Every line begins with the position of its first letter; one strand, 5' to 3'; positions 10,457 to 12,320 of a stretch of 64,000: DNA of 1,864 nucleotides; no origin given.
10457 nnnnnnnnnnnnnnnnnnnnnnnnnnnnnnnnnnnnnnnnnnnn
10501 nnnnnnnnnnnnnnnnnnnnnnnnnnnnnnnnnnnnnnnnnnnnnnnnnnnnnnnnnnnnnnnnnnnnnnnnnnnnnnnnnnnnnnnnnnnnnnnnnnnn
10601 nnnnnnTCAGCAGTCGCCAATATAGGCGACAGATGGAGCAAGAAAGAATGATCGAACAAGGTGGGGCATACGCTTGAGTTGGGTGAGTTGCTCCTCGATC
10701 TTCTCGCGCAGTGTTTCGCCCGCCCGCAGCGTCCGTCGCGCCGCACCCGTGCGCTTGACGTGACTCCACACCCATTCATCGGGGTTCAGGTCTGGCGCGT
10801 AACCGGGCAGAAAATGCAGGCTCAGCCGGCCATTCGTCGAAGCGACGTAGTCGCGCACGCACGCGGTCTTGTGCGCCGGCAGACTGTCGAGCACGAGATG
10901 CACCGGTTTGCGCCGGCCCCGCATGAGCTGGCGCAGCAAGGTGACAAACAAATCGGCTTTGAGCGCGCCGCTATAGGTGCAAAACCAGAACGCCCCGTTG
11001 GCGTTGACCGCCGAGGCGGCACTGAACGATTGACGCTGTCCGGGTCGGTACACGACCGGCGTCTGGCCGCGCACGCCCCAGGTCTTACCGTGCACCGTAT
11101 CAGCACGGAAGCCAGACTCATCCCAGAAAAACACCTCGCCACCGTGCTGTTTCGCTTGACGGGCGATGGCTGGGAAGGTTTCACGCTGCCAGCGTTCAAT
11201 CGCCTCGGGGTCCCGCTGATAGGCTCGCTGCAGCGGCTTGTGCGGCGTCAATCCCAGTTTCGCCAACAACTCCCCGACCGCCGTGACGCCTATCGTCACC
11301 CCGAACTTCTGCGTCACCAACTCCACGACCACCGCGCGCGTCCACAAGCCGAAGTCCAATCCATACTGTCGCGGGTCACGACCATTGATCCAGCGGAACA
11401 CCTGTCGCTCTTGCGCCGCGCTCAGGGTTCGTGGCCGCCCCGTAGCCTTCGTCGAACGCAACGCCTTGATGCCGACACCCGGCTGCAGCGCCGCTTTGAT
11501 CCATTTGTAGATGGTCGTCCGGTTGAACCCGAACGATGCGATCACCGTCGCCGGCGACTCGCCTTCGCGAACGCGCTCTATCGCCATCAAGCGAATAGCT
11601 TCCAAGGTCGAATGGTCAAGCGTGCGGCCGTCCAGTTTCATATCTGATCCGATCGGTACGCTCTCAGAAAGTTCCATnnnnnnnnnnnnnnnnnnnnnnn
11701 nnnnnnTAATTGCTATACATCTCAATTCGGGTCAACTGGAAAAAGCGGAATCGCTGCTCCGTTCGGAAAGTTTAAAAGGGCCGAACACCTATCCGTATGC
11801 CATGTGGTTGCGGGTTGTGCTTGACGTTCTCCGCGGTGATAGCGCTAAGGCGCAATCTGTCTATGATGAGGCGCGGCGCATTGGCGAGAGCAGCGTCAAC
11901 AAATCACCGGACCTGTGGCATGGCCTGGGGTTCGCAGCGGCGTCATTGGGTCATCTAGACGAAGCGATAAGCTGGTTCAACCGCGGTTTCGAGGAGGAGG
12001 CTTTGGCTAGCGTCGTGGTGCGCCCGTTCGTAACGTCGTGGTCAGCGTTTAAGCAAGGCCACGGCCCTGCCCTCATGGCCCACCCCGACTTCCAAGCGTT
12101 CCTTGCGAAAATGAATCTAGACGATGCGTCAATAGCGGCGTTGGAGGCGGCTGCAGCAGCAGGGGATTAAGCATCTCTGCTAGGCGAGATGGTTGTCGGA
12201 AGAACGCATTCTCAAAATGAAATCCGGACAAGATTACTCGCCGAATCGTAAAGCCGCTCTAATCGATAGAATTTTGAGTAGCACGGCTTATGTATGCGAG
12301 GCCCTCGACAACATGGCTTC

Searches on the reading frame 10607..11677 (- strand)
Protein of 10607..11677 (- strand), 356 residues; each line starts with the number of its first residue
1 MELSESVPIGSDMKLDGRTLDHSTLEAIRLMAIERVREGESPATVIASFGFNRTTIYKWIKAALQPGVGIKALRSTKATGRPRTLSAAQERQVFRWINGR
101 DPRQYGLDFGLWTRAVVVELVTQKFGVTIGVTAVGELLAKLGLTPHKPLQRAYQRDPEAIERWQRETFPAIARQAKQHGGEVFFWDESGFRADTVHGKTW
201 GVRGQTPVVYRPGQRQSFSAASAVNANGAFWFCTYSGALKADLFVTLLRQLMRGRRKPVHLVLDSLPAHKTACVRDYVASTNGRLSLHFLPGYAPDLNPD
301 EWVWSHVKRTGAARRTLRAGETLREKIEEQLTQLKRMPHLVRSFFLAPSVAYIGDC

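Call 9: search_protein_families(library=pfam, proteins=[window:10607-11677:-], max_evalue=0.0001)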
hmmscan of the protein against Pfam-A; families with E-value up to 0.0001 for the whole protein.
window:10607-11677:- (356 aa): 5 families
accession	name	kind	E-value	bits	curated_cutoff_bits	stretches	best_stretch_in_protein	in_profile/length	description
PF13358.12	DDE_3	-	2.9e-37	128.2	28.6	1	182-323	2-145/146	DDE superfamily endonuclease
PF13592.12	HTH_33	-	2.3e-18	66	25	1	108-167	1-60/60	Winged helix-turn helix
PF13551.12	HTH_29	-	5.6e-08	33.2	28.1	1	29-90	1-63/64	Winged helix-turn helix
PF13384.12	HTH_23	-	1.2e-07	31.7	24.6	1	25-64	3-42/50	Homeodomain-like domain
PF13565.12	HTH_32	-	1.3e-07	32.4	33.7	1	55-138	1-73/73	Homeodomain-like domain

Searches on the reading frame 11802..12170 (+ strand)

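Call 3: search_protein_families(library=pfam, proteins=[window:11802-12170:+], max_evalue=0.01)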
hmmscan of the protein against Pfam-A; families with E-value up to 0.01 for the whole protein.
window:11802-12170:+ (122 aa): 7 families
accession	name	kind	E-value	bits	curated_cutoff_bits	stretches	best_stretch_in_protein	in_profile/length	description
PF07719.23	TPR_2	-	2.2e-05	24.7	27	1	36-62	1-27/34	Tetratricopeptide repeat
PF13428.12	TPR_14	-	3.3e-05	24.6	23.5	0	36-65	1-30/44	Tetratricopeptide repeat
PF13181.12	TPR_8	-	0.0014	19.1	25.7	0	37-63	2-28/34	Tetratricopeptide repeat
PF13424.12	TPR_12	-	0.0026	18.4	30.1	1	11-62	16-71/77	Tetratricopeptide repeat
PF14559.12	TPR_19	-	0.0038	18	25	0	12-66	5-55/68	Tetratricopeptide repeat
PF13432.12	TPR_16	-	0.0043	17.9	32.7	0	12-61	11-56/65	Tetratricopeptide repeat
PF00515.34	TPR_1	-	0.0079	16.4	27.8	0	37-62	2-27/34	Tetratricopeptide repeat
